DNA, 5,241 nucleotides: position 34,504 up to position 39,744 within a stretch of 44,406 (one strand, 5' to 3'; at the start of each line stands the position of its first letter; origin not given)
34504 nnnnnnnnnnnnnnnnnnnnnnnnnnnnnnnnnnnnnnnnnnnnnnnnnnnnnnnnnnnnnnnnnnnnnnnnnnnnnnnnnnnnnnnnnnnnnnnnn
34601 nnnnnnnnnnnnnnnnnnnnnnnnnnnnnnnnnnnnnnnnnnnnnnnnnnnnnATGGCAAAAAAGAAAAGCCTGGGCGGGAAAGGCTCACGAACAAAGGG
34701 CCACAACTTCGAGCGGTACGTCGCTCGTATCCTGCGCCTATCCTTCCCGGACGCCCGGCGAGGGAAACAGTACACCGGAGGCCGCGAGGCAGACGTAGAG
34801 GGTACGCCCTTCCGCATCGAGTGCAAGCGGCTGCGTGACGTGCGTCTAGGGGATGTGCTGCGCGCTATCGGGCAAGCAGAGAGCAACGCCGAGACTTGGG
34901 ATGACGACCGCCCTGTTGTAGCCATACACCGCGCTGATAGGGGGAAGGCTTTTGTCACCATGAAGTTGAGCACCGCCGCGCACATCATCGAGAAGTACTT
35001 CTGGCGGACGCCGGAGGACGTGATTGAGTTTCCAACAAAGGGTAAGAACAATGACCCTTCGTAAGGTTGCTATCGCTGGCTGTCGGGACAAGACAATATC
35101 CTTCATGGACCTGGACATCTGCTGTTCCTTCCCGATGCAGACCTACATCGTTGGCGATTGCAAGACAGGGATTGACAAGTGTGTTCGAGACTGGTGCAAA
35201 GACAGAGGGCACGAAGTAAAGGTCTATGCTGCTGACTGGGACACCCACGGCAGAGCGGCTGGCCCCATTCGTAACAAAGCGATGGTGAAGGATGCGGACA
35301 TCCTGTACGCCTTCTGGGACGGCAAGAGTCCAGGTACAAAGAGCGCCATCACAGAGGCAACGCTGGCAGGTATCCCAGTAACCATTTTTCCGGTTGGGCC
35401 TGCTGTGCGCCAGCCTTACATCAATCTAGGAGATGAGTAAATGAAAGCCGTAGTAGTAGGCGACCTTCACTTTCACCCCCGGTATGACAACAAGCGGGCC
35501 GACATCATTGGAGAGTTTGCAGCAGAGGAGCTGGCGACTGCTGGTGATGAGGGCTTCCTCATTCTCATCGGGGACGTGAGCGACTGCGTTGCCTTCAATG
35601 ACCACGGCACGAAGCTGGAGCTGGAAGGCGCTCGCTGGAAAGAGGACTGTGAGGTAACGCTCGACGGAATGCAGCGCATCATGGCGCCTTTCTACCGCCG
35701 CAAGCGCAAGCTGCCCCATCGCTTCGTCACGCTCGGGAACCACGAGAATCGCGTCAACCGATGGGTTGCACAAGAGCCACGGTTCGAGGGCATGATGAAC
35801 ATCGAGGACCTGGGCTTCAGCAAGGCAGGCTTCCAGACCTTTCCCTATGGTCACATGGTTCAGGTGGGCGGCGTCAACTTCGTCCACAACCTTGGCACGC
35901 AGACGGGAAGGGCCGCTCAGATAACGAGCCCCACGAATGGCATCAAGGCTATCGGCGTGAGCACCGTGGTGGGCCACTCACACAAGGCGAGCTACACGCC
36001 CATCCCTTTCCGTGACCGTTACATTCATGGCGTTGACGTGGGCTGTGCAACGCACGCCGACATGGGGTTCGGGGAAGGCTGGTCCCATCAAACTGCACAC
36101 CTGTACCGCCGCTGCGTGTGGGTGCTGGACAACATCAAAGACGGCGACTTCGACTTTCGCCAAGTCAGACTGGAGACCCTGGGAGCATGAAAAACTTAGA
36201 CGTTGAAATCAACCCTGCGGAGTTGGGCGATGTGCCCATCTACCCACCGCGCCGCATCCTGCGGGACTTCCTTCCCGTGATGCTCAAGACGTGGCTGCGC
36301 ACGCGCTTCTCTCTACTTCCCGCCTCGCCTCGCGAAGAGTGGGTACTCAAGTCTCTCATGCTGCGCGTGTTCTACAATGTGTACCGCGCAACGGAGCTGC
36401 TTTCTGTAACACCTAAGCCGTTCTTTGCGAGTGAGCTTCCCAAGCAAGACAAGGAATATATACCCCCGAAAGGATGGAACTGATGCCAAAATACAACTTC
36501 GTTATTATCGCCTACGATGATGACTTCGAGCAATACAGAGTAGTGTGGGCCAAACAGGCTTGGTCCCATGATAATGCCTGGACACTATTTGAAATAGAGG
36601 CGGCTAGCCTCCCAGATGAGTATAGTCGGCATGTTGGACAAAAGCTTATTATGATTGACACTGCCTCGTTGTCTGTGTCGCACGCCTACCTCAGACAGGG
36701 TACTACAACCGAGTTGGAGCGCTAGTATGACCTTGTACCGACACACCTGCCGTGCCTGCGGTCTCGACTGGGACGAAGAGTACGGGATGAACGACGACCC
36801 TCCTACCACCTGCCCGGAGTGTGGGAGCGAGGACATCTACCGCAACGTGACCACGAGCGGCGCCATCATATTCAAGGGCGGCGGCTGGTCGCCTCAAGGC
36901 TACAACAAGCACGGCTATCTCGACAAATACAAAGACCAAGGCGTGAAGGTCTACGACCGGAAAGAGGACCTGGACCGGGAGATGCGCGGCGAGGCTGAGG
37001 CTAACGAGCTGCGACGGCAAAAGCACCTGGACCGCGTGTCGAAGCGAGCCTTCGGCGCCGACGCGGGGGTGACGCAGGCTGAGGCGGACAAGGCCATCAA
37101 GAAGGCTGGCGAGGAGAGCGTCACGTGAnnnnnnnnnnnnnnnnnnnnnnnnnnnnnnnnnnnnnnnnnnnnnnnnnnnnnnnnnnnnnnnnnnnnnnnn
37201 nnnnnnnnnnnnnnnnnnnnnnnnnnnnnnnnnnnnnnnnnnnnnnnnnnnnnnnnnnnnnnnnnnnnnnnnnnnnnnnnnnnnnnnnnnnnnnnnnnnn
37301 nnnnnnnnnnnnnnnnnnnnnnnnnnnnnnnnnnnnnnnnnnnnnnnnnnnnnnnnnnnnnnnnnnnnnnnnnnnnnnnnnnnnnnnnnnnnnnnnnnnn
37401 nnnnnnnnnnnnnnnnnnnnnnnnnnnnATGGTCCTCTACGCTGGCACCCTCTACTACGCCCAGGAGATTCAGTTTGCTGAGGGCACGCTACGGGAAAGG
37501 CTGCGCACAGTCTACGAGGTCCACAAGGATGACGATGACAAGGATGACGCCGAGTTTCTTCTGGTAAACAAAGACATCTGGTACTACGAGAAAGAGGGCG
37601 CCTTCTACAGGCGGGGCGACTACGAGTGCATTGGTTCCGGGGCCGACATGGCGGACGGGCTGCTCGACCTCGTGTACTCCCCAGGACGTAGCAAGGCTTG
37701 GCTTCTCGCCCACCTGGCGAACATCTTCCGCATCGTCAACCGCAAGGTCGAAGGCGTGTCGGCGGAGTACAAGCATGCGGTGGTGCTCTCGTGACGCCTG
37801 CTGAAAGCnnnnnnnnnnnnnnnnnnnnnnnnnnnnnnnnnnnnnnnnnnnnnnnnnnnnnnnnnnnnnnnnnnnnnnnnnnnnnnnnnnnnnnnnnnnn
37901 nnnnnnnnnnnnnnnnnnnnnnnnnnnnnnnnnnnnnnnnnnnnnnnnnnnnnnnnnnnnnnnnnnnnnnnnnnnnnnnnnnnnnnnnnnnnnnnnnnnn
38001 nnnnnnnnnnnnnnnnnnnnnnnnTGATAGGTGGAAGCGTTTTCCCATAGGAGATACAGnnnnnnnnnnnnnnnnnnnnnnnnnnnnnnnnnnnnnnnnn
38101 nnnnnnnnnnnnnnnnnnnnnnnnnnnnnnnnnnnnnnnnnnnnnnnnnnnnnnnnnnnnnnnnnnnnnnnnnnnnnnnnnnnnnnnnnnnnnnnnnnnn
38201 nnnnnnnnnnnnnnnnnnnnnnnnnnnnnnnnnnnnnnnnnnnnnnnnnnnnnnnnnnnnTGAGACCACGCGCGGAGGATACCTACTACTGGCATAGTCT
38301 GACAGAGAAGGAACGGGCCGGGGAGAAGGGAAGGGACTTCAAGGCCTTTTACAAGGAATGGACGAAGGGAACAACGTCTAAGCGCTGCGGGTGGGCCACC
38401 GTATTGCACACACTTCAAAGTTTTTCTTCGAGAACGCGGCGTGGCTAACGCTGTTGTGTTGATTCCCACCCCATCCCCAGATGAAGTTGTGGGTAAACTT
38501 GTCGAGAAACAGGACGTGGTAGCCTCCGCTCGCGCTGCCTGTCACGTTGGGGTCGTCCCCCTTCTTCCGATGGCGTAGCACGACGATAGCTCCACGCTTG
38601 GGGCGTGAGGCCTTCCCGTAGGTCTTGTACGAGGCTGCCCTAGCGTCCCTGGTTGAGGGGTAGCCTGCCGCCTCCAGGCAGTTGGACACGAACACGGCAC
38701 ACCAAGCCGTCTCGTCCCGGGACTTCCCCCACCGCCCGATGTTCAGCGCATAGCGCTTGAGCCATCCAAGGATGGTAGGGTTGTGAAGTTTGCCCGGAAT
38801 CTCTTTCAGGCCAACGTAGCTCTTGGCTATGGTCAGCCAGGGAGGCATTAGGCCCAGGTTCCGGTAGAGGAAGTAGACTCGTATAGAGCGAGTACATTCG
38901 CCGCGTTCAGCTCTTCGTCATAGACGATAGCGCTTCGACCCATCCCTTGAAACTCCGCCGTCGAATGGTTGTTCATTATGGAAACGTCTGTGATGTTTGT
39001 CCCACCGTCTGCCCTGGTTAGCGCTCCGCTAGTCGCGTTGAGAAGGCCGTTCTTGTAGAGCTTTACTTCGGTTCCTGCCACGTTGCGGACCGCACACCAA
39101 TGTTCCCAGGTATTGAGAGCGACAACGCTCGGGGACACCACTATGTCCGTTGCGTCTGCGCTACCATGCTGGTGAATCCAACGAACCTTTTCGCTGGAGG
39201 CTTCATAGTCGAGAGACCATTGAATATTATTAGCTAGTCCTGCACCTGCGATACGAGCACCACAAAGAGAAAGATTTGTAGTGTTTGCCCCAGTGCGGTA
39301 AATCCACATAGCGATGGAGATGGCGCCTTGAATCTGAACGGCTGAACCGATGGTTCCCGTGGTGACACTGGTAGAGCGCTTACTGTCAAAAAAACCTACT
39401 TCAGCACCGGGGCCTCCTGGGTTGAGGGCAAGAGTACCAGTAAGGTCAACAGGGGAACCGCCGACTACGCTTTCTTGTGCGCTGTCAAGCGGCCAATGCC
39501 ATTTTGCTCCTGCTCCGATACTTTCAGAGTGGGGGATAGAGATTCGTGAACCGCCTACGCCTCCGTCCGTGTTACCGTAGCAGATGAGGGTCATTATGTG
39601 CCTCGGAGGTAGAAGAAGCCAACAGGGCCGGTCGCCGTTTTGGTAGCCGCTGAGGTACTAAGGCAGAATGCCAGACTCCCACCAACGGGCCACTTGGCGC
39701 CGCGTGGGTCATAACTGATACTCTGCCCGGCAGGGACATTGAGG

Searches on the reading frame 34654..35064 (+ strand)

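Call 22: search_protein_families(library=pfam, proteins=[window:34654-35064:+], max_evalue=0.01)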
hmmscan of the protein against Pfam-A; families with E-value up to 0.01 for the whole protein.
window:34654-35064:+ (136 aa): 1 family
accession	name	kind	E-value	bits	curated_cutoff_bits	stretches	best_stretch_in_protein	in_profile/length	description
PF24608.2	PDDEXK_15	-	9.6e-05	22.8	27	1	12-107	2-115/164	Phage putative PDDEXK endonuclease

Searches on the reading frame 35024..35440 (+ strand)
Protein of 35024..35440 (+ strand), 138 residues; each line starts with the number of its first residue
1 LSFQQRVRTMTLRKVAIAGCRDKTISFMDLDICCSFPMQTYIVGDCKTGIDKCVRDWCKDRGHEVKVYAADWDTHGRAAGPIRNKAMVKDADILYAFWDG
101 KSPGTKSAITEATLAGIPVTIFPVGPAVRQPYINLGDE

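Call 22: search_protein_families(library=pfam, proteins=[window:35024-35440:+], max_evalue=0.01)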
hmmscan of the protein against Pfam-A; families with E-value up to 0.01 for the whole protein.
window:35024-35440:+ (138 aa): 1 family
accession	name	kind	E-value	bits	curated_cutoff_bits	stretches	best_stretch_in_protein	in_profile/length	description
PF10686.14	YAcAr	-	2.5e-05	24.4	28.2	1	33-75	25-66/66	YspA, cpYpsA-related SLOG family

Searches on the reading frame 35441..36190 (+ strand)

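Call 11: search_protein_families(library=pfam, proteins=[window:35441-36190:+], max_evalue=0.01)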
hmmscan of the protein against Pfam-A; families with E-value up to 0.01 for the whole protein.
window:35441-36190:+ (249 aa): 1 family
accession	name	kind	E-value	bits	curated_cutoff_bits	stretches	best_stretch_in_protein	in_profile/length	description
PF00149.33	Metallophos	-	0.00015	22.7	21.5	1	1-149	1-114/191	Calcineurin-like phosphoesterase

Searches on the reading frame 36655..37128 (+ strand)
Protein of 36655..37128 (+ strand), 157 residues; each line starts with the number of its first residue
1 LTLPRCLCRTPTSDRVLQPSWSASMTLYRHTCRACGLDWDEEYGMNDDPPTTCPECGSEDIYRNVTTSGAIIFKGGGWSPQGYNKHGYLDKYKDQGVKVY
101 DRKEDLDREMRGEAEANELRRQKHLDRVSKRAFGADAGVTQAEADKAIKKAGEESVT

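Call 20: search_protein_families(library=phrogs, proteins=[window:36655-37128:+], max_evalue=0.001)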
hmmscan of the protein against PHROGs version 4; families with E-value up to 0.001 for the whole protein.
window:36655-37128:+ (157 aa): 0 families

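Call 22: search_protein_families(library=pfam, proteins=[window:36655-37128:+], max_evalue=0.01)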
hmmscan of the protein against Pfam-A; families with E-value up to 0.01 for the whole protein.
window:36655-37128:+ (157 aa): 2 families
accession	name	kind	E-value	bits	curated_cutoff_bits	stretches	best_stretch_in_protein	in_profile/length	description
PF09723.15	Zn_ribbon_8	-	3.3e-08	33.9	34.4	1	25-63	1-39/41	Zinc ribbon domain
PF08271.17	Zn_Ribbon_TF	-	0.00036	20.5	29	0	52-65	2-15/43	TFIIB zinc-binding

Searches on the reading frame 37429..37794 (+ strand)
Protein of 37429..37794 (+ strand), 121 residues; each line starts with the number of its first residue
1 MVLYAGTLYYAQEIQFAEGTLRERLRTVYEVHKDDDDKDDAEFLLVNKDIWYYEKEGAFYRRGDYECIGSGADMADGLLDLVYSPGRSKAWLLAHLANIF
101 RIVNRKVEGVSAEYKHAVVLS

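Call 34: search_protein_families(library=pfam, proteins=[window:37429-37794:+], max_evalue=0.5)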
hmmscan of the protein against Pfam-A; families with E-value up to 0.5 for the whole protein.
window:37429-37794:+ (121 aa): 1 family
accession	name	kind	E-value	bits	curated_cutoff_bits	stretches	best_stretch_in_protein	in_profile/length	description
PF00227.31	Proteasome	-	0.15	12.1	22.4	1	49-104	119-174/189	Proteasome subunit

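Call 90: search_protein_families(library=pfam, proteins=[window:37429-37794:+], max_evalue=1)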
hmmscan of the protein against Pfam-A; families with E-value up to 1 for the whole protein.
window:37429-37794:+ (121 aa): 1 family
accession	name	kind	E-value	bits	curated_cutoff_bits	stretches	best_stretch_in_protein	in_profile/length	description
PF00227.31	Proteasome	-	0.15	12.1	22.4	1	49-104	119-174/189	Proteasome subunit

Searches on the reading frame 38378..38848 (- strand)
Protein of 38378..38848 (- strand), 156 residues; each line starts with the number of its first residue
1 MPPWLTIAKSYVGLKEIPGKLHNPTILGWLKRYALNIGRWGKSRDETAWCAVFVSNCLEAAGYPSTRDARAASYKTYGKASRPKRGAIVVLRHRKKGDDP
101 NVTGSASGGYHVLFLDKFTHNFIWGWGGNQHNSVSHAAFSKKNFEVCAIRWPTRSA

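Call 20: search_protein_families(library=phrogs, proteins=[window:38378-38848:-], max_evalue=0.001)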
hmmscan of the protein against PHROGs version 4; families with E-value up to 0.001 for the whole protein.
window:38378-38848:- (156 aa): 1 family
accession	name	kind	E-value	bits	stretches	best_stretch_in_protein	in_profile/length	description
phrog_1259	-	tail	1.7e-21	76.7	1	2-154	989-1131/1179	baseplate hub subunit and tail lysozyme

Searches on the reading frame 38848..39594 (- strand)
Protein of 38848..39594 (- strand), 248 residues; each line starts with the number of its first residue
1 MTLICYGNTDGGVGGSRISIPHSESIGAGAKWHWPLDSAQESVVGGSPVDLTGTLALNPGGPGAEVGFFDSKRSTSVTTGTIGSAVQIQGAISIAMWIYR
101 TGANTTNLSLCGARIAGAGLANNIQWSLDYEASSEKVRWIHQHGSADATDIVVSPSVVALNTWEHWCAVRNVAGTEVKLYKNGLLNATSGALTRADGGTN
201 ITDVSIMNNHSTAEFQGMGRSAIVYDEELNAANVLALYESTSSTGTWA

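Call 20: search_protein_families(library=phrogs, proteins=[window:38848-39594:-], max_evalue=0.001)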
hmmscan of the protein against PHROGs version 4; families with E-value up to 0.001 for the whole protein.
window:38848-39594:- (248 aa): 1 family
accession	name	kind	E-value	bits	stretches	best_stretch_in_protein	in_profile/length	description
phrog_18503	-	unknown function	1e-09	38.3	1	67-243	546-712/844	-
